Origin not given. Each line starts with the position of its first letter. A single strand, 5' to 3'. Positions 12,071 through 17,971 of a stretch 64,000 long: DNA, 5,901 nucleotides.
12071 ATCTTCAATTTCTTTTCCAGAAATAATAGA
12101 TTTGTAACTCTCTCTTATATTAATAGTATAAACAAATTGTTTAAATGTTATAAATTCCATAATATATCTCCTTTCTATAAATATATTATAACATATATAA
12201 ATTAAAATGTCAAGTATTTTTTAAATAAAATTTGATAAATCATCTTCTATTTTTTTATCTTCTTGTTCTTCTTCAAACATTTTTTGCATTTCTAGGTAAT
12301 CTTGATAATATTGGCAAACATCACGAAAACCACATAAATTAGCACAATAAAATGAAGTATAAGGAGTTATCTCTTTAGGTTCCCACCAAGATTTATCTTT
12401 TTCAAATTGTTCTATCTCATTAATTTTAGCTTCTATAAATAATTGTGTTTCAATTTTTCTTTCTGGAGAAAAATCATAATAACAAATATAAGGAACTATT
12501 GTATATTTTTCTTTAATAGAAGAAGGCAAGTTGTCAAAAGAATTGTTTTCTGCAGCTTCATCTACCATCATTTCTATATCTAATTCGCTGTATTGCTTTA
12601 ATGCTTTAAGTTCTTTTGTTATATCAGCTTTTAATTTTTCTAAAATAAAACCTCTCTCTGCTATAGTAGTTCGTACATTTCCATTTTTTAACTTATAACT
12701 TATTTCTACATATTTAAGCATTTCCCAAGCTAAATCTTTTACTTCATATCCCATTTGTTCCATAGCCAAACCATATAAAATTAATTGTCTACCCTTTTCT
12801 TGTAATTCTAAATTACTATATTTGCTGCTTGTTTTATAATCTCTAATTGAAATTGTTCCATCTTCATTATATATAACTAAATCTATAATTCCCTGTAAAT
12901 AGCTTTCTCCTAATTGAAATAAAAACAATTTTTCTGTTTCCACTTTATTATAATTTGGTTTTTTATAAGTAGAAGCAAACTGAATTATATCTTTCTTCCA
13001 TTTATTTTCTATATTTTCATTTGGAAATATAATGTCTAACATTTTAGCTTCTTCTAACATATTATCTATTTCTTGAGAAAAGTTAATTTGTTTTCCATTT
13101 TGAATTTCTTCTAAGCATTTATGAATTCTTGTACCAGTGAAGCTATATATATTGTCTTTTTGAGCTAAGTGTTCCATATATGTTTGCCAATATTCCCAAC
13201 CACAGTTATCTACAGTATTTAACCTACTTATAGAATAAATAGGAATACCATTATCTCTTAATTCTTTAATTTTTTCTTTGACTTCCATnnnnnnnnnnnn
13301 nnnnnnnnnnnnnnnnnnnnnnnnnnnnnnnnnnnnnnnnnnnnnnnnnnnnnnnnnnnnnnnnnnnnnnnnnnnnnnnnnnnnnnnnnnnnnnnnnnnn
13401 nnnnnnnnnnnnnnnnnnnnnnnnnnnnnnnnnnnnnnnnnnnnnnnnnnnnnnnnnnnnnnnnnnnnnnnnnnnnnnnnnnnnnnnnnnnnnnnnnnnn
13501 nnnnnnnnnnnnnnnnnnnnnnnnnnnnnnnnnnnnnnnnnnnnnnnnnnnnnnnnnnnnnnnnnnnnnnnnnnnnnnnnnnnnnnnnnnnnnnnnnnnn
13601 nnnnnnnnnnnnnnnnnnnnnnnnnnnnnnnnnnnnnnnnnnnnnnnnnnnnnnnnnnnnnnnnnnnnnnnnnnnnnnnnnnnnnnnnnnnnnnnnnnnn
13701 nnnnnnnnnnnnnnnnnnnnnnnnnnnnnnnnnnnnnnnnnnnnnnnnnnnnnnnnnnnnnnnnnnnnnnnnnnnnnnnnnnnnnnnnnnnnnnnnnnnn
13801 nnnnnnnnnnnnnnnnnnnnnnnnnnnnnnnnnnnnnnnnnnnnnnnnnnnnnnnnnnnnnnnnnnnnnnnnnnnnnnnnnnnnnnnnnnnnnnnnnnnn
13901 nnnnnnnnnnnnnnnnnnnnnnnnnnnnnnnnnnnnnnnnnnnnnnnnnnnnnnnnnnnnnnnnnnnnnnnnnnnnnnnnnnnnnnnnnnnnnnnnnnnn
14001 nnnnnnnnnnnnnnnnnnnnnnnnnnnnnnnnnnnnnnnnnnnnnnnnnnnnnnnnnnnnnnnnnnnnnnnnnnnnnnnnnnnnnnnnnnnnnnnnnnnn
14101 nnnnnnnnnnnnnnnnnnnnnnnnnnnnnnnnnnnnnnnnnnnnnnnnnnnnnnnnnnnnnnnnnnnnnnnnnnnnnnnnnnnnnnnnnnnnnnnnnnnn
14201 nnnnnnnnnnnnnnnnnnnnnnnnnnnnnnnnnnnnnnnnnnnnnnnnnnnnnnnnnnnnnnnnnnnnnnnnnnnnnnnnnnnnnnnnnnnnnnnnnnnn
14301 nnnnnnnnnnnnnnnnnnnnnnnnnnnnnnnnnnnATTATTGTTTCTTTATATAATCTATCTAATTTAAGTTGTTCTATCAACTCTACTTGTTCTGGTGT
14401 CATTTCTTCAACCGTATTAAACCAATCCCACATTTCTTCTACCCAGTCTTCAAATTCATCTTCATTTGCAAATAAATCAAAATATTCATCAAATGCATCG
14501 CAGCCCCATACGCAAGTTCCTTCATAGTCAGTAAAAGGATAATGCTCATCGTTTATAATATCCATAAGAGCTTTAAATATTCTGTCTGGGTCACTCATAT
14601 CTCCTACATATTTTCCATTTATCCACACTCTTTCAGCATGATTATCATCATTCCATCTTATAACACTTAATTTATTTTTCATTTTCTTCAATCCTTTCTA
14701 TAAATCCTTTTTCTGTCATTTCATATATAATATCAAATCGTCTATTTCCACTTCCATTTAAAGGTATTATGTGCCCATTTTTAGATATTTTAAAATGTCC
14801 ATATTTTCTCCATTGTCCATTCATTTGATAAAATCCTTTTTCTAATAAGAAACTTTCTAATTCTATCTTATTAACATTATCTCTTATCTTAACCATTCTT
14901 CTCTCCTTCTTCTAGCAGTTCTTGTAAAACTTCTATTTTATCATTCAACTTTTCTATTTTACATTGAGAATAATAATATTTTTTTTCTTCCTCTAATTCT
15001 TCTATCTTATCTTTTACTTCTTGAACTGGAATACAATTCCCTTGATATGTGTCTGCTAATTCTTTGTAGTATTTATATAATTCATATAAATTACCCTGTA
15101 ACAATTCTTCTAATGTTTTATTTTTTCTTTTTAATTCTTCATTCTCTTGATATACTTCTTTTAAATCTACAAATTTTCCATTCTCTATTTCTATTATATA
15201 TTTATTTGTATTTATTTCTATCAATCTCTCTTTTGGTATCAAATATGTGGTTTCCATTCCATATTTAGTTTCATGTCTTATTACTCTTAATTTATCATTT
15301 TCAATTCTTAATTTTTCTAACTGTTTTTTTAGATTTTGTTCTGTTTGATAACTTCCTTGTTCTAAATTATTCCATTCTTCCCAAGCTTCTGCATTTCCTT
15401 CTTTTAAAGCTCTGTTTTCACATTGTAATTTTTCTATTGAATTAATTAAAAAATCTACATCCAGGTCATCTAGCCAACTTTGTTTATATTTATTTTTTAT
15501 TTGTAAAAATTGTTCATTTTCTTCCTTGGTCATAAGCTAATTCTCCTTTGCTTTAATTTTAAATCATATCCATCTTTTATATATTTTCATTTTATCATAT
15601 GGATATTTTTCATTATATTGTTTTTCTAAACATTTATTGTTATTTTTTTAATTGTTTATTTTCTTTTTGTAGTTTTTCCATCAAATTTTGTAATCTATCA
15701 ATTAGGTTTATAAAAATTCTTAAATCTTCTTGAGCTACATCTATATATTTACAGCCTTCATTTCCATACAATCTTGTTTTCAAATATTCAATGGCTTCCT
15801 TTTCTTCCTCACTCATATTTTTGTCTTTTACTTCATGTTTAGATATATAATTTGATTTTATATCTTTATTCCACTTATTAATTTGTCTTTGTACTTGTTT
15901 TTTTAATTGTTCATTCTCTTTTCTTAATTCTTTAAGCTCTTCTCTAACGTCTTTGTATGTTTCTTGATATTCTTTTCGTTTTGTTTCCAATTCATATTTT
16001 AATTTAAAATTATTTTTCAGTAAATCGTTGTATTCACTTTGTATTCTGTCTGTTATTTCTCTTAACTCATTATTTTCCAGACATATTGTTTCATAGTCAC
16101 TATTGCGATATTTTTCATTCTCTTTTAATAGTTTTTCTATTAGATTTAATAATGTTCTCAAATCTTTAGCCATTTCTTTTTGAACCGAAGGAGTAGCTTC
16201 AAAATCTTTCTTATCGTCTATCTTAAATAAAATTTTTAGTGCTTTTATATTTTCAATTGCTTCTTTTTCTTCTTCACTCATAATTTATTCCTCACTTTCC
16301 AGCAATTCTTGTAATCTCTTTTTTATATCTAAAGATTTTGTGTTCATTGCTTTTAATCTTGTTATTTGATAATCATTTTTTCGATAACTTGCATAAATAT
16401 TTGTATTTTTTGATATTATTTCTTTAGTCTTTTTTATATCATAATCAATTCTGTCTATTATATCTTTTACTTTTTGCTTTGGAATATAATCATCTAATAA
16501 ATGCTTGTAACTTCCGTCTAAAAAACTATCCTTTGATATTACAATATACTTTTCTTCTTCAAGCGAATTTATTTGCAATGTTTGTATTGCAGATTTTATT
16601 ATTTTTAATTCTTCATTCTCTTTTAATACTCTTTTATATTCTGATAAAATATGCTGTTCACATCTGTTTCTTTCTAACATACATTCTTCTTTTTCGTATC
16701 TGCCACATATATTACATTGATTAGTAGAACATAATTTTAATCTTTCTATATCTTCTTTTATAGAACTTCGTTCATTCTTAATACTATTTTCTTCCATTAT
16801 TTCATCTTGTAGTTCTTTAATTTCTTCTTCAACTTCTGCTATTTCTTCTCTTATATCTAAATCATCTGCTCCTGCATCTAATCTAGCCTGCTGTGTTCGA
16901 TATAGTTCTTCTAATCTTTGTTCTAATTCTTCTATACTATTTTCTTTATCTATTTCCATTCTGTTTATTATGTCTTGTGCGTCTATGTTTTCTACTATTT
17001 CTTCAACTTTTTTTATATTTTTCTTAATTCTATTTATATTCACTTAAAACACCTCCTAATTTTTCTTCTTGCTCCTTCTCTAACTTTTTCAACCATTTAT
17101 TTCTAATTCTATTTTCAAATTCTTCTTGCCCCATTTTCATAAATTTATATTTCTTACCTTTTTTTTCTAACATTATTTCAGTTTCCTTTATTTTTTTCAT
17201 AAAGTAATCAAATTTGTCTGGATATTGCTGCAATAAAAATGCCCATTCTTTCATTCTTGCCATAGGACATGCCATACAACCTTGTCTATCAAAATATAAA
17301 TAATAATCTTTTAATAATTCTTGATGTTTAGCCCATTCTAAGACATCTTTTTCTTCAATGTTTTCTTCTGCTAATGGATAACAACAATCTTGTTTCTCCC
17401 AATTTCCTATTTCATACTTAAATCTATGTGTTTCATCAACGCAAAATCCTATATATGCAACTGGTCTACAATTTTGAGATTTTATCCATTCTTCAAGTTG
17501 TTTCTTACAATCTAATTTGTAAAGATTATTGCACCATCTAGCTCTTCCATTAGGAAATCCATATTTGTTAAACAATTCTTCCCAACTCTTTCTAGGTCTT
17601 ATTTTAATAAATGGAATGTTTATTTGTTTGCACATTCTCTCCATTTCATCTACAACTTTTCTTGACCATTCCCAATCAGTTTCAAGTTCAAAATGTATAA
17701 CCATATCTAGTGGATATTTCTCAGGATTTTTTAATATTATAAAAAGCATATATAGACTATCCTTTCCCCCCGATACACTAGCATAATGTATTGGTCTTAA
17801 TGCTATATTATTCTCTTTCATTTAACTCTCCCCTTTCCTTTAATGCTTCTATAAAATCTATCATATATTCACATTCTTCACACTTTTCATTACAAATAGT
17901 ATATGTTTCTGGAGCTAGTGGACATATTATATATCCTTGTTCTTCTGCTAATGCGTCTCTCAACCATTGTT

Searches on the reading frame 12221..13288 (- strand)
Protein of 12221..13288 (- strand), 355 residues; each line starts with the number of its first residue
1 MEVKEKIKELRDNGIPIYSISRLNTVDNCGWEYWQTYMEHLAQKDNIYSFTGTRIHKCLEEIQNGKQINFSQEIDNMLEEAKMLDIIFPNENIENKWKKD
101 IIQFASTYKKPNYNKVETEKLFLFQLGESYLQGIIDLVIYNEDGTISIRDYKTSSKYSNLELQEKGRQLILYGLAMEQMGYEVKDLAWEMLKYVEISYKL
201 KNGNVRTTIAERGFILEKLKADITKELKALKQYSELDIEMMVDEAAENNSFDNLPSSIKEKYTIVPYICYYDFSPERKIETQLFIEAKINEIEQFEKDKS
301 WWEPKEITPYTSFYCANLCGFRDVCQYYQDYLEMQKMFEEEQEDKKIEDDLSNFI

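Call 20: search_protein_families(library=phrogs, proteins=[window:12221-13288:-], max_evalue=0.001)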
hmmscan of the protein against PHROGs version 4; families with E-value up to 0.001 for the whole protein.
window:12221-13288:- (355 aa): 3 families
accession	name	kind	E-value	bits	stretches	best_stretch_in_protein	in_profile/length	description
phrog_1218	-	DNA, RNA and nucleotide metabolism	8.2e-36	125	1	12-344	4-350/364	exonuclease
phrog_69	-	DNA, RNA and nucleotide metabolism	2.5e-17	64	1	14-184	86-254/501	exonuclease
phrog_298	-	DNA, RNA and nucleotide metabolism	0.00021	21.8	1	51-188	108-224/293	exonuclease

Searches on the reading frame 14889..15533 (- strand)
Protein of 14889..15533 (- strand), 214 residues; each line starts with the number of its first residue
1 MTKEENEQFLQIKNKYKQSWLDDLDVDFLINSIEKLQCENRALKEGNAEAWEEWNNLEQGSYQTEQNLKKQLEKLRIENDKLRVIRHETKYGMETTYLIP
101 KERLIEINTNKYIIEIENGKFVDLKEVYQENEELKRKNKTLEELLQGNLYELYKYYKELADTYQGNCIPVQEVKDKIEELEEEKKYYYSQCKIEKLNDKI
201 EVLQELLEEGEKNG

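Call 63: search_protein_families(library=phrogs, proteins=[window:14889-15533:-], max_evalue=0.01)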
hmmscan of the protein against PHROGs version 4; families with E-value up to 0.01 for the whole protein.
window:14889-15533:- (214 aa): 1 family
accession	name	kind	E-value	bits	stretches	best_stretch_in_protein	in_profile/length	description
phrog_18594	-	unknown function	0.0098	16.8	0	110-179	5-72/73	-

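Call 85: search_protein_families(library=pfam, proteins=[window:14889-15533:-], max_evalue=0.001)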
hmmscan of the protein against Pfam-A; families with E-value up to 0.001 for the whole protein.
window:14889-15533:- (214 aa): 0 families

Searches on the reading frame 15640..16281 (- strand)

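Call 63: search_protein_families(library=phrogs, proteins=[window:15640-16281:-], max_evalue=0.01)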
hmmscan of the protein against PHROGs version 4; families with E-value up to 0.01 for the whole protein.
window:15640-16281:- (213 aa): 1 family
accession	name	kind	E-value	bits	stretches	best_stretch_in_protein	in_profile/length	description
phrog_3671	-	unknown function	0.0024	19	1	107-138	50-81/87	-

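Call 85: search_protein_families(library=pfam, proteins=[window:15640-16281:-], max_evalue=0.001)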
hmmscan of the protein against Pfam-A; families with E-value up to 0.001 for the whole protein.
window:15640-16281:- (213 aa): 0 families

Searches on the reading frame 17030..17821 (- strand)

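Call 63: search_protein_families(library=phrogs, proteins=[window:17030-17821:-], max_evalue=0.01)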
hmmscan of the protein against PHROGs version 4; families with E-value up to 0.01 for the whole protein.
window:17030-17821:- (263 aa): 4 families
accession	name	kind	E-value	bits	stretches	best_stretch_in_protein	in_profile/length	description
phrog_424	-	moron, auxiliary metabolic gene and host takeover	3.4e-36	126.2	1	3-236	154-381/460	phosphoadenosine phosphosulfate reductase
phrog_15238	-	unknown function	3e-08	34.8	1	13-84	15-86/215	-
phrog_28782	-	unknown function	1.7e-07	32.6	1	120-241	8-117/154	-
phrog_33262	-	moron, auxiliary metabolic gene and host takeover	0.00014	21.5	1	79-239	91-241/495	phosphoadenosine phosphosulfate reductase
